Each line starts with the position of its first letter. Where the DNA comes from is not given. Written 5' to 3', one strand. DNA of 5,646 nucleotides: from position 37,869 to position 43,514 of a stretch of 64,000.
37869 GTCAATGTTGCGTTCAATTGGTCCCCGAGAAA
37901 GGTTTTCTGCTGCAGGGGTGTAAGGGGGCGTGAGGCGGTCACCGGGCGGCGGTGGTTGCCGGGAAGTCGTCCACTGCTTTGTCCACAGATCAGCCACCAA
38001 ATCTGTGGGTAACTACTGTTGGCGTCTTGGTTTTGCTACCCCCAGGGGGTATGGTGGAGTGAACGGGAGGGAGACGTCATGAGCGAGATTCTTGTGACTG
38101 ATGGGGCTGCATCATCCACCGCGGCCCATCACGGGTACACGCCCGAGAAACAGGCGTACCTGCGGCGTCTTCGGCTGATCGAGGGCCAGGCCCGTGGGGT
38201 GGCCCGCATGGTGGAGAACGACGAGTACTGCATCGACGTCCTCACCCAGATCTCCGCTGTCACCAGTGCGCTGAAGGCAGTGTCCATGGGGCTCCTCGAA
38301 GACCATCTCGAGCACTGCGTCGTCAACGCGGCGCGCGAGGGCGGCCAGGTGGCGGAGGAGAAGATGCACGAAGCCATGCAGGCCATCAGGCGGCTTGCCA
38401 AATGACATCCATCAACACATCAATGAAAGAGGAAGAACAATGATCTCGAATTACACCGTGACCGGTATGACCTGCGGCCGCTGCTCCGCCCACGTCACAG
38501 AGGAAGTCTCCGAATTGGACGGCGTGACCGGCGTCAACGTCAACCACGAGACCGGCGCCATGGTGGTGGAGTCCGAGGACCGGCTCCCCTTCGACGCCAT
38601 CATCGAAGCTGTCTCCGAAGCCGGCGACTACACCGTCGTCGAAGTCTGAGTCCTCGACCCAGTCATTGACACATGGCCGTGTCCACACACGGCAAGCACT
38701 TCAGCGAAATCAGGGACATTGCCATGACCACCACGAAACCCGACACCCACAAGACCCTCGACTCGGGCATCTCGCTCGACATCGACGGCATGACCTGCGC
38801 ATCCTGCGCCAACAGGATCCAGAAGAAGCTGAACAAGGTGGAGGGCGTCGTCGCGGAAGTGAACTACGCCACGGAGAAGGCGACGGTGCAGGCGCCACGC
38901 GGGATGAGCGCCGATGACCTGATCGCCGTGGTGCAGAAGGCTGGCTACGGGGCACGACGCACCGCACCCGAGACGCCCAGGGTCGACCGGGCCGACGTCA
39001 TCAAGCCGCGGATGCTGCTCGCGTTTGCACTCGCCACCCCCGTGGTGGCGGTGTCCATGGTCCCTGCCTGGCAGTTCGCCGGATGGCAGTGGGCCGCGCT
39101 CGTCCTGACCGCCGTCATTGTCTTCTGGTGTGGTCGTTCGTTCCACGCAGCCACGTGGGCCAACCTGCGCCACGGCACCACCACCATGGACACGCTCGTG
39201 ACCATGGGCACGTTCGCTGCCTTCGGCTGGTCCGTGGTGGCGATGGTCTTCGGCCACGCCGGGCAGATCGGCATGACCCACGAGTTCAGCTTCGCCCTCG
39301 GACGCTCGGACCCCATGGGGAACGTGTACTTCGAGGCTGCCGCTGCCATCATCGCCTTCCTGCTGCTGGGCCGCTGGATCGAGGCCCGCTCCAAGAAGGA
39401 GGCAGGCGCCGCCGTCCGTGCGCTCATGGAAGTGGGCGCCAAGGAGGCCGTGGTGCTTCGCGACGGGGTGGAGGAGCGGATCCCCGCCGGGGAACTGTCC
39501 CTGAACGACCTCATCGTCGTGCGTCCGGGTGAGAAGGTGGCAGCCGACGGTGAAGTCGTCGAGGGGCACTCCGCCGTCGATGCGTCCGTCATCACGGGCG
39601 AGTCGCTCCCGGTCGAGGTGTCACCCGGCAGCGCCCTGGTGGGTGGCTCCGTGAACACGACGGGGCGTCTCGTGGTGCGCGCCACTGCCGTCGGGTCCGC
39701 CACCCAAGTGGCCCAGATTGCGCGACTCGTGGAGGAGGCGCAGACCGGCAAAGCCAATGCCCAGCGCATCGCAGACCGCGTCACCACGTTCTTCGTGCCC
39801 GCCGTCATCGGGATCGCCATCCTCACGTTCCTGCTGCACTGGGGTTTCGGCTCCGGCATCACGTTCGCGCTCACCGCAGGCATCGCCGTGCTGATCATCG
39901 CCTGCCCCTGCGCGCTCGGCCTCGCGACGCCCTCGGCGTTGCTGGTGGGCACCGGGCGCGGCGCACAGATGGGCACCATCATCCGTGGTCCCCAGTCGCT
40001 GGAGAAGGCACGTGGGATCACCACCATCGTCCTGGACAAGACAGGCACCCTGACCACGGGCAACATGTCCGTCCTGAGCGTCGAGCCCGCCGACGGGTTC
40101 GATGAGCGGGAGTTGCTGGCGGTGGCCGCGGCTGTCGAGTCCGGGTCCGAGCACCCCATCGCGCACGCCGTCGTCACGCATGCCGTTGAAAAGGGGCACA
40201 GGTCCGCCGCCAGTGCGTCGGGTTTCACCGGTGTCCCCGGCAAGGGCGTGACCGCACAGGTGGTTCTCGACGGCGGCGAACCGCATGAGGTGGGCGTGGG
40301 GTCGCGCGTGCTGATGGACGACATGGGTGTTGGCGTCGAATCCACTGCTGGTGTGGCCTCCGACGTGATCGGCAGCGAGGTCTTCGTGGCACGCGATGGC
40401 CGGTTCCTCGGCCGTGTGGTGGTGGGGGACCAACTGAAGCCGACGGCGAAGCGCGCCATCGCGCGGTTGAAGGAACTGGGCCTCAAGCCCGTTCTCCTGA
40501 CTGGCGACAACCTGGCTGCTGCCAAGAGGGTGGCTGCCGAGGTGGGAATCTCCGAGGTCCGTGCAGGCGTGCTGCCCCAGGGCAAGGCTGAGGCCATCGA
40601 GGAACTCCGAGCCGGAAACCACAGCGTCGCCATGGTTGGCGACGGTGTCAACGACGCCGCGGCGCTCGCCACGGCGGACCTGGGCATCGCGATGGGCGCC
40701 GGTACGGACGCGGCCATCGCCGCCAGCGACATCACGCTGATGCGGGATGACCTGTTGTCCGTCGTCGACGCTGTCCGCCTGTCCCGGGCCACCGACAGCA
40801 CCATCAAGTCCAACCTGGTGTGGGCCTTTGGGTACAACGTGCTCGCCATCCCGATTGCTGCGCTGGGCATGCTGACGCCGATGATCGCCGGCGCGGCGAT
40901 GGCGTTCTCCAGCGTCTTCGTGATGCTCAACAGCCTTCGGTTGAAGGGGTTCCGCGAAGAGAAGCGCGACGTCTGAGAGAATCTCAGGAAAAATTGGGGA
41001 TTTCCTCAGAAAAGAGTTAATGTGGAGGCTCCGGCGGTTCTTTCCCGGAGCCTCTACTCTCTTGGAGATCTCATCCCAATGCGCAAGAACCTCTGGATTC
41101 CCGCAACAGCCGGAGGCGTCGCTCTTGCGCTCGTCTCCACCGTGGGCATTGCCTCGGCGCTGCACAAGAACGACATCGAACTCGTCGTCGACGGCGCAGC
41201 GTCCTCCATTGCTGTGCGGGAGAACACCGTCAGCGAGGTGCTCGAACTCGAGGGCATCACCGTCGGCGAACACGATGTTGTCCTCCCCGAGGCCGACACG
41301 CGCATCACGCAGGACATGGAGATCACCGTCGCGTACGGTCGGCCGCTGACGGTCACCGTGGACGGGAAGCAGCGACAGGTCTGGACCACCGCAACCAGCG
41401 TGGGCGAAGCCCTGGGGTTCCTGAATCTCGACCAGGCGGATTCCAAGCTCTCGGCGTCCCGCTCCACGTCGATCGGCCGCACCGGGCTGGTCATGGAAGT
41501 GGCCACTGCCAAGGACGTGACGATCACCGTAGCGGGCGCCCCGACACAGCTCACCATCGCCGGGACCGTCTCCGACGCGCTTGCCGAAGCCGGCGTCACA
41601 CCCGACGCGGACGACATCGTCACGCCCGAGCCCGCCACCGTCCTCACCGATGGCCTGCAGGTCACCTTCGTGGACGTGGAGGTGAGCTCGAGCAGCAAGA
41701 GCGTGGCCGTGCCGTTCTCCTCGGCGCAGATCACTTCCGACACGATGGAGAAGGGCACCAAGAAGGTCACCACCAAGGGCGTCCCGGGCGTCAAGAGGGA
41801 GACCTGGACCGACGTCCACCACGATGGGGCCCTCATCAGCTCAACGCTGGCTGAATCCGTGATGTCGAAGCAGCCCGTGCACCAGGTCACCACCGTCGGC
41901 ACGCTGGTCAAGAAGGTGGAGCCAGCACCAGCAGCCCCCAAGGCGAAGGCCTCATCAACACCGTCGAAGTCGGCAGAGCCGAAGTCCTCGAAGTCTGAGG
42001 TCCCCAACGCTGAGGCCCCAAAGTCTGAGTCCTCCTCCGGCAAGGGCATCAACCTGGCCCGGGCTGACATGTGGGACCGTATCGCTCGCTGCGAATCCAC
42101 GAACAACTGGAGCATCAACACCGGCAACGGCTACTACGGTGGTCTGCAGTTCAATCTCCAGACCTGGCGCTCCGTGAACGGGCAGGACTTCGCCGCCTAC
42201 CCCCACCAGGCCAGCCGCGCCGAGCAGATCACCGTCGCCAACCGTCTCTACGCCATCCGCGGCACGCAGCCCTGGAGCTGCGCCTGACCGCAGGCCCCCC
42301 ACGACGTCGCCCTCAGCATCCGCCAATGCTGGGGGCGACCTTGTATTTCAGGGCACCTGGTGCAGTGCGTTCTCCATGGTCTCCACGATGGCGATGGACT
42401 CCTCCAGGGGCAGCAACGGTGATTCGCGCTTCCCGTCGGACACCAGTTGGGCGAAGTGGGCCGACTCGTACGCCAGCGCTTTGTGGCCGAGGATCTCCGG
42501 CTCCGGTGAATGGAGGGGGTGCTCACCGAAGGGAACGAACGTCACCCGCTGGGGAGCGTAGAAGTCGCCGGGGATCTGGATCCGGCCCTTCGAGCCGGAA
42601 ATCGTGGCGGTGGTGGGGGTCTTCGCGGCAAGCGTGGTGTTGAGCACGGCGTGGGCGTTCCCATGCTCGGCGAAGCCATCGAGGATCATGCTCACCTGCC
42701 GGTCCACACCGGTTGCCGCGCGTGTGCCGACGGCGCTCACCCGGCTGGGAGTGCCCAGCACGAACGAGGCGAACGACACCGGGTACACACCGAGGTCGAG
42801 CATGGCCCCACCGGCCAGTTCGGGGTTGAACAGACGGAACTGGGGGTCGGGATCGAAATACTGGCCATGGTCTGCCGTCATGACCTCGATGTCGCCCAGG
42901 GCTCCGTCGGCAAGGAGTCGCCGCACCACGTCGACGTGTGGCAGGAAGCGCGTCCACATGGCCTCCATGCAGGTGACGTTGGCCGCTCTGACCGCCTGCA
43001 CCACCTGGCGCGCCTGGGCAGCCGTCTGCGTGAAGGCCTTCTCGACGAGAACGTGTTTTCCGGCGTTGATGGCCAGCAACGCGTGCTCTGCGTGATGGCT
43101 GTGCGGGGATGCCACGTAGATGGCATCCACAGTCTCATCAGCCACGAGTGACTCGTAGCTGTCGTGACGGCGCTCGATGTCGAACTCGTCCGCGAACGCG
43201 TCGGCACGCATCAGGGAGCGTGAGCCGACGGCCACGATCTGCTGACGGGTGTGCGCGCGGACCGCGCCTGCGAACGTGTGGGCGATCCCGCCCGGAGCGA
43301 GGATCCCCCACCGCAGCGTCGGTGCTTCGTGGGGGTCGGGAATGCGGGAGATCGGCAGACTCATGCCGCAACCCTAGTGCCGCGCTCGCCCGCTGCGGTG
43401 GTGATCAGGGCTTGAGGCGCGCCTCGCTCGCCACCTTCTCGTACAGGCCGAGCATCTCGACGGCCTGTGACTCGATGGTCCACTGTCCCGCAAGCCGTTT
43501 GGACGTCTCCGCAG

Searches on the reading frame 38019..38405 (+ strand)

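Call 52: search_protein_families(library=pfam, proteins=[window:38019-38405:+], max_evalue=0.0001)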
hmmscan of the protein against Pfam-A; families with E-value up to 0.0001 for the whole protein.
window:38019-38405:+ (128 aa): 1 family
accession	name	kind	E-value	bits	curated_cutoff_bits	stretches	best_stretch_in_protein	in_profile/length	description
PF02583.22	Trns_repr_metal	-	2.7e-29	101.8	22.8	1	43-125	1-78/78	Metal-sensitive transcriptional repressor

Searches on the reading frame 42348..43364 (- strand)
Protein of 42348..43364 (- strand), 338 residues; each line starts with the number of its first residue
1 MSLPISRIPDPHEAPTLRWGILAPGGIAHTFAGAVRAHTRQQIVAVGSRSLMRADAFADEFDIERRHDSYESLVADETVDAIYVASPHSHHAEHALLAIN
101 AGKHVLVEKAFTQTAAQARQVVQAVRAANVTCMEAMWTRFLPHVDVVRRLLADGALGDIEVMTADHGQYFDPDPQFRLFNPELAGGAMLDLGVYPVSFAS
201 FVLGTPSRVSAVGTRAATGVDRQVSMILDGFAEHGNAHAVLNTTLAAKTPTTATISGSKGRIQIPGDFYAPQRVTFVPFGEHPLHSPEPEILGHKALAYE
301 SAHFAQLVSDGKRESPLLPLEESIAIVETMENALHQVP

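Call 33: search_protein_families(library=pfam, proteins=[window:42348-43364:-], max_evalue=0.0001)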
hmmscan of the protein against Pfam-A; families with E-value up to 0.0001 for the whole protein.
window:42348-43364:- (338 aa): 3 families
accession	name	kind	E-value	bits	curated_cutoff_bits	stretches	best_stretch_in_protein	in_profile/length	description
PF01408.29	GFO_IDH_MocA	-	4.2e-22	79.5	24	1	18-134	2-118/120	Oxidoreductase family, NAD-binding Rossmann fold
PF22725.1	GFO_IDH_MocA_C3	-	1e-20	74.4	27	1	147-262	4-123/124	GFO/IDH/MocA C-terminal domain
PF02894.22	GFO_IDH_MocA_C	-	2.3e-05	24.7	22.9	1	148-288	1-153/218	Oxidoreductase family, C-terminal alpha/beta domain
